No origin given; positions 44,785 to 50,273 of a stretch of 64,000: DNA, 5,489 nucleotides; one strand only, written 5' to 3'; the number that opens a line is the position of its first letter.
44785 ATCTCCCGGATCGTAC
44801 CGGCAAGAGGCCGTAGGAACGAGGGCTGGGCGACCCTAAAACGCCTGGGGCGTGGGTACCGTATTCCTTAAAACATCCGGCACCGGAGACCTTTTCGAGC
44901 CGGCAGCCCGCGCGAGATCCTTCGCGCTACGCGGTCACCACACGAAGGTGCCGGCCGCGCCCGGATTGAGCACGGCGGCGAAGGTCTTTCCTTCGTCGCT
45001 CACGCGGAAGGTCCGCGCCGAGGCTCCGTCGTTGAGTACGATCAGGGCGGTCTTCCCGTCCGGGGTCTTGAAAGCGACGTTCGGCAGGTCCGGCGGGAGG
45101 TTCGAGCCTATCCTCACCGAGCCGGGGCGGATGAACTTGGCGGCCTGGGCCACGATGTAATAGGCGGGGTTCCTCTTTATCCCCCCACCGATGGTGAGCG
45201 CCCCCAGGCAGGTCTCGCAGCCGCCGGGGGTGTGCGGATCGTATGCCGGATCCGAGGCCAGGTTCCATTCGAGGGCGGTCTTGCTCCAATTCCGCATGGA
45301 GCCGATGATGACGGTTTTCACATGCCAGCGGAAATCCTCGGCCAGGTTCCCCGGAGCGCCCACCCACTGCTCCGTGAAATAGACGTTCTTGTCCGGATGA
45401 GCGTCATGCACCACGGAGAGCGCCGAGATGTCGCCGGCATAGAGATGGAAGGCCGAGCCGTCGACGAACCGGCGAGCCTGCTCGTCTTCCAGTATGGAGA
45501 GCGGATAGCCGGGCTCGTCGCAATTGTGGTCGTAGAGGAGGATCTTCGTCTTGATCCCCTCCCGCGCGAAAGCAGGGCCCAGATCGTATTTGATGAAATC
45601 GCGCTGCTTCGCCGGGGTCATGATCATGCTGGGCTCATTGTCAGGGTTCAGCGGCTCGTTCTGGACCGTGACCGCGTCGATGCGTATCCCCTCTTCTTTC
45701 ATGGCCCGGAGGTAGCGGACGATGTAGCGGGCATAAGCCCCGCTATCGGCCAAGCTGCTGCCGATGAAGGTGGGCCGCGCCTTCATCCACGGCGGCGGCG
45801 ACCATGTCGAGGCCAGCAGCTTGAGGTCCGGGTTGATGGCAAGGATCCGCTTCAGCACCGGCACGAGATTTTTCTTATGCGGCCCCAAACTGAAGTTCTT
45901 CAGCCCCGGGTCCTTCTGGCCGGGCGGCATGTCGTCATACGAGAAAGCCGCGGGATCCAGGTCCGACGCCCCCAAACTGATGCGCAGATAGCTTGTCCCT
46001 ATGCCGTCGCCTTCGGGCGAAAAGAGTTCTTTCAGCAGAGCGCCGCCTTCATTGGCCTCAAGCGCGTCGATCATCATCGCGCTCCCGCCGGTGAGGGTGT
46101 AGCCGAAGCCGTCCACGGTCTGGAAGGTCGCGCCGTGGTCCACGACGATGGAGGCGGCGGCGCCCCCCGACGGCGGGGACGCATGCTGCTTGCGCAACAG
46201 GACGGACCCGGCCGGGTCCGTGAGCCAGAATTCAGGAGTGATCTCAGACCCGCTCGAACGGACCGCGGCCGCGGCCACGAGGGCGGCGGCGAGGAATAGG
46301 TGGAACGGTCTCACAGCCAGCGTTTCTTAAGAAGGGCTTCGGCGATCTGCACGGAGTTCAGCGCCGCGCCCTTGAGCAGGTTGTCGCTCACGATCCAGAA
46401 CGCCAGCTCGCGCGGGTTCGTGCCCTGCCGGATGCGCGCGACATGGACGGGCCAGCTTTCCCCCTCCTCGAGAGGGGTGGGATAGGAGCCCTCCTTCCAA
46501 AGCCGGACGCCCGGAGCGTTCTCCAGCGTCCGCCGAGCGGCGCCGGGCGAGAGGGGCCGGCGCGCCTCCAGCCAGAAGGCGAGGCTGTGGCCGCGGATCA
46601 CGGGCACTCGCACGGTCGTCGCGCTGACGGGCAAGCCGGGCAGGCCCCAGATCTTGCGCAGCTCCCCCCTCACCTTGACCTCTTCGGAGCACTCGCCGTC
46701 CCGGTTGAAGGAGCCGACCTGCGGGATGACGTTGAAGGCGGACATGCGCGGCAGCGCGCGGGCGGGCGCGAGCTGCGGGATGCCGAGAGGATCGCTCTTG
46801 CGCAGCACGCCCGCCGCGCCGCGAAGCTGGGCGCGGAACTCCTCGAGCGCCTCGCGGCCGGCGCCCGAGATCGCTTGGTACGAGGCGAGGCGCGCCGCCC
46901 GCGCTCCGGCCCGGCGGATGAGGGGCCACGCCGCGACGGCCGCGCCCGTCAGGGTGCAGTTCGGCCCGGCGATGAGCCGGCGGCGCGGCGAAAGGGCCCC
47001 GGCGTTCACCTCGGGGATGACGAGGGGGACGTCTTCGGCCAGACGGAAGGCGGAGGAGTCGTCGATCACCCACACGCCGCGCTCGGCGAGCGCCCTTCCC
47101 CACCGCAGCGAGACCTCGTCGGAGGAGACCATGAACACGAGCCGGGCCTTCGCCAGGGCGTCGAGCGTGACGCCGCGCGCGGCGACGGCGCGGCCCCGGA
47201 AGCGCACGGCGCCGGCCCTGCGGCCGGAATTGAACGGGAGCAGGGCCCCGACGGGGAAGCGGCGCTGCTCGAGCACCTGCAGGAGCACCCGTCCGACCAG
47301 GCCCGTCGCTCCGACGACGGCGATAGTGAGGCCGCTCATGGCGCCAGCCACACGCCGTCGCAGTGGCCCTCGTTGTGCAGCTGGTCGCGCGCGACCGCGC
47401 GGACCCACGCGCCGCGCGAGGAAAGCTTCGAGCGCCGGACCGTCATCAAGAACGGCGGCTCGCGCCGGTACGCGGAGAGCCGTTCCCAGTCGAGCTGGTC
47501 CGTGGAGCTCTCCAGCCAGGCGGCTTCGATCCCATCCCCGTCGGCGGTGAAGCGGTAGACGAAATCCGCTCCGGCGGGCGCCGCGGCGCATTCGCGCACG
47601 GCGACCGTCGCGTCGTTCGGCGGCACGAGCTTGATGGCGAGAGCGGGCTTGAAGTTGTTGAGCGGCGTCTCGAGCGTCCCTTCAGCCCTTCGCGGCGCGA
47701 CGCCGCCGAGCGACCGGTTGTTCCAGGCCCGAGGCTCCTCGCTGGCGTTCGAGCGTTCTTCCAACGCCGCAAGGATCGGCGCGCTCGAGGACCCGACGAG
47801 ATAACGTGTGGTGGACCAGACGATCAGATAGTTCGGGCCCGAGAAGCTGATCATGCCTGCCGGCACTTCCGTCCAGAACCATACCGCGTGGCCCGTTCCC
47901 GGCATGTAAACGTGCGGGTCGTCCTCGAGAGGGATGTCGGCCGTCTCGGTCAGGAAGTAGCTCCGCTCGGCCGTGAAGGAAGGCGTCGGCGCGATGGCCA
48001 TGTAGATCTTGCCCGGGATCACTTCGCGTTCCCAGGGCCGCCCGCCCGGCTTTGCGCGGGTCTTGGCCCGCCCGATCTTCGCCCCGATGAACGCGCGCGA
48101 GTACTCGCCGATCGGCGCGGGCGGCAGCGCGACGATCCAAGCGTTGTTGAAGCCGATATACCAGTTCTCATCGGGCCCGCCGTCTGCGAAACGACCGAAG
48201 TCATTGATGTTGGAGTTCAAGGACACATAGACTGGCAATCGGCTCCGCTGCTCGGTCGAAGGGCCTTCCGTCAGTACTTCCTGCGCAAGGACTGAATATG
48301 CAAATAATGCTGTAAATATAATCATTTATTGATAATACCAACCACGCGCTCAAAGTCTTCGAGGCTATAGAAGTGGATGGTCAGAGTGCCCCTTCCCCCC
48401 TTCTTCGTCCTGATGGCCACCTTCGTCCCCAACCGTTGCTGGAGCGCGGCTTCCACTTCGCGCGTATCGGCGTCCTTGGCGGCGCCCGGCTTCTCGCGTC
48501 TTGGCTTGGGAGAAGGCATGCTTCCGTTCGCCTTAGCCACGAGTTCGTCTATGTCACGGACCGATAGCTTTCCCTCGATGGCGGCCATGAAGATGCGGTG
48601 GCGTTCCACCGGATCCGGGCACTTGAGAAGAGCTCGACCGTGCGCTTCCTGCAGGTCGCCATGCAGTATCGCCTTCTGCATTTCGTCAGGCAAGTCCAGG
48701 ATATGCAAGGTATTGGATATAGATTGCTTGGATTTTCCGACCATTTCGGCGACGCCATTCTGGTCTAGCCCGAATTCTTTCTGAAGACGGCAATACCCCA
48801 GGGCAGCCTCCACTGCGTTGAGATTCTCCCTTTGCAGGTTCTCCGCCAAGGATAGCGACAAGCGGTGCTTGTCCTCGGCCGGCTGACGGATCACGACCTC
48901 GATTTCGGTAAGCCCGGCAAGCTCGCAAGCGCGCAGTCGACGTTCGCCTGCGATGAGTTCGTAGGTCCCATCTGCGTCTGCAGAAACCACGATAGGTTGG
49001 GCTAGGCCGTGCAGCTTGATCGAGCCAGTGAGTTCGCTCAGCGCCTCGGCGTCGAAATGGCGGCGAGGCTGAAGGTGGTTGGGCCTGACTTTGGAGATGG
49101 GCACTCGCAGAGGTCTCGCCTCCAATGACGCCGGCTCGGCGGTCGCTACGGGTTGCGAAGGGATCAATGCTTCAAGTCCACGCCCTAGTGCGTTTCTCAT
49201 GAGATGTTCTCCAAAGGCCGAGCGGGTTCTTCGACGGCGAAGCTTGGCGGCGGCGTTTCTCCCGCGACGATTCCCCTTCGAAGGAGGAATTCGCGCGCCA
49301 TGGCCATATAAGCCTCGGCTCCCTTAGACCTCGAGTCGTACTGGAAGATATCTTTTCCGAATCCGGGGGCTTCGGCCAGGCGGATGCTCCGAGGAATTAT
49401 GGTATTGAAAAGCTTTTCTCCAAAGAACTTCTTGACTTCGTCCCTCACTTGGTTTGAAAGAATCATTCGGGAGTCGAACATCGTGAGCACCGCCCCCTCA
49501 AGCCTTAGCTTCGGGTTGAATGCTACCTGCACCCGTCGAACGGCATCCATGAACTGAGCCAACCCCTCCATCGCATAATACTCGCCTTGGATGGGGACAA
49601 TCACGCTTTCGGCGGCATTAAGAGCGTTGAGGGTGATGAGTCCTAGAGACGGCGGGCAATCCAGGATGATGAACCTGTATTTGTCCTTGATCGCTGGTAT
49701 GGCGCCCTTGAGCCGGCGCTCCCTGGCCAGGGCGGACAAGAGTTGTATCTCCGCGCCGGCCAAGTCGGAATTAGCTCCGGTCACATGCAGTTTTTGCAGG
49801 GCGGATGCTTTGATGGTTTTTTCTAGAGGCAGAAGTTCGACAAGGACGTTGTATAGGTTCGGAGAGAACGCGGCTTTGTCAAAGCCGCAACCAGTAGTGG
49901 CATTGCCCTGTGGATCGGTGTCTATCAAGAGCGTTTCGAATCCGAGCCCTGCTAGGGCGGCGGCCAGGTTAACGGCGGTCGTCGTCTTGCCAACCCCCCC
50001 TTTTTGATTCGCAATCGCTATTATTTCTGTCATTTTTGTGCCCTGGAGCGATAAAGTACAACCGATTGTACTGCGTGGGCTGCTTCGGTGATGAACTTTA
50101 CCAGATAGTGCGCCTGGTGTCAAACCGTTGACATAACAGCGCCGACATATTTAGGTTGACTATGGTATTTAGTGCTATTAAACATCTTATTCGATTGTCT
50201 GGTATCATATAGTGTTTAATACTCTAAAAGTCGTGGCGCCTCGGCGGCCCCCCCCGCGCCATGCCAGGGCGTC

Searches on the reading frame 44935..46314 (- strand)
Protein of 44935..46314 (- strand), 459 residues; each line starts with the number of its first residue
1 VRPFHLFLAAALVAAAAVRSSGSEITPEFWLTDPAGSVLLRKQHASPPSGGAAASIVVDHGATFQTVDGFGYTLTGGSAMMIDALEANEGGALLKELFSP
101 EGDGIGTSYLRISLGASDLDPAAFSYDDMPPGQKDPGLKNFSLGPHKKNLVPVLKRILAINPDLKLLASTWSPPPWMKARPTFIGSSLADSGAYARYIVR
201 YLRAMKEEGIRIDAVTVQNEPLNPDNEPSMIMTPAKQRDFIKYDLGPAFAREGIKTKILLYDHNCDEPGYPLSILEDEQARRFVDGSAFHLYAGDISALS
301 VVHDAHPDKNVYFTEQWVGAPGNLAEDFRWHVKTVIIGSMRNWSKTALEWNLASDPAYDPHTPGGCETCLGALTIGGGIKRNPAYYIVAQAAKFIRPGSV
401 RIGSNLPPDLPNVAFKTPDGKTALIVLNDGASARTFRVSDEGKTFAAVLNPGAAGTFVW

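Call 61: search_protein_families(library=pfam, proteins=[window:44935-46314:-], max_evalue=0.00001)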
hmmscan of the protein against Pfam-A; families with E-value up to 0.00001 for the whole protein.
window:44935-46314:- (459 aa): 3 families
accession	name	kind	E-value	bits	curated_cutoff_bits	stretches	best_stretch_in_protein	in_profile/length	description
PF02055.22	Glyco_hydro_30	-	3.7e-38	131.8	23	1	67-394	1-347/348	Glycosyl hydrolase family 30 TIM-barrel domain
PF17189.10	Glyco_hydro_30C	-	5.7e-14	52.4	22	1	398-457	1-65/65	Glycosyl hydrolase family 30 beta sandwich domain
PF02057.21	Glyco_hydro_59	-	1.1e-06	28.6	27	1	69-322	3-226/294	Glycosyl hydrolase family 59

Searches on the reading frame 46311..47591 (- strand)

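Call 61: search_protein_families(library=pfam, proteins=[window:46311-47591:-], max_evalue=0.00001)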
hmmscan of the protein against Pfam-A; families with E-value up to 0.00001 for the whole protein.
window:46311-47591:- (426 aa): 2 families
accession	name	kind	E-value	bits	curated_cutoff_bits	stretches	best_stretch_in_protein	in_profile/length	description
PF02774.23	Semialdhyde_dhC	-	3.7e-32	112.4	26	1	223-407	3-184/184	Semialdehyde dehydrogenase, dimerisation domain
PF01118.30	Semialdhyde_dh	-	1.5e-20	74.3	26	1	90-200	2-118/121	Semialdehyde dehydrogenase, NAD binding domain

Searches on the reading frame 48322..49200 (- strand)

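Call 61: search_protein_families(library=pfam, proteins=[window:48322-49200:-], max_evalue=0.00001)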
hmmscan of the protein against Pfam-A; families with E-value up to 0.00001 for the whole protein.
window:48322-49200:- (292 aa): 3 families
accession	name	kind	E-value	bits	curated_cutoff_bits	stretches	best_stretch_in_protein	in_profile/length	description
PF17762.8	HTH_ParB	-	6.1e-27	94.2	22.6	1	125-224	1-100/102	ParB HTH domain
PF02195.25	ParB_N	-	6.7e-26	90.6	26.3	1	32-123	5-95/95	ParB N-terminal domain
PF23552.2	ParB_C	-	7.3e-14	51.4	23.8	1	242-288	1-47/50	ParB dimerisation domain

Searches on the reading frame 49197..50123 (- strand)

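Call 62: search_protein_families(library=pfam, proteins=[window:49197-50123:-], max_evalue=0.00001)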
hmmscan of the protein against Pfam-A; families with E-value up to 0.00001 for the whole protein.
window:49197-50123:- (308 aa): 7 families
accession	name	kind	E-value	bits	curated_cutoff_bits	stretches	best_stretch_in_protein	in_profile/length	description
PF13614.12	AAA_31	-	4e-59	199.9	27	1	33-207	2-176/177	AAA domain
PF01656.29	CbiA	-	2.8e-26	92.3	25.4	1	35-257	1-123/125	CobQ/CobB/MinD/ParA nucleotide binding domain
PF10609.15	ParA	-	1.8e-10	41.1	27.1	1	31-74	2-45/246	NUBPL iron-transfer P-loop NTPase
PF09140.17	MipZ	-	6.5e-10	39.2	20.7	1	34-190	2-141/262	ATPase MipZ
PF00142.24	Fer4_NifH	-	8.8e-07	29.1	25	0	40-76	7-43/271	4Fe-4S iron sulfur cluster binding proteins, NifH/frxC family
PF06564.18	CBP_BcsQ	-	3.4e-06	27.2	21.3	0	34-72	3-41/234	Cellulose biosynthesis protein BcsQ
PF02374.21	ArsA_ATPase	-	3.7e-06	26.8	24.3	1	40-74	8-42/305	Anion-transporting ATPase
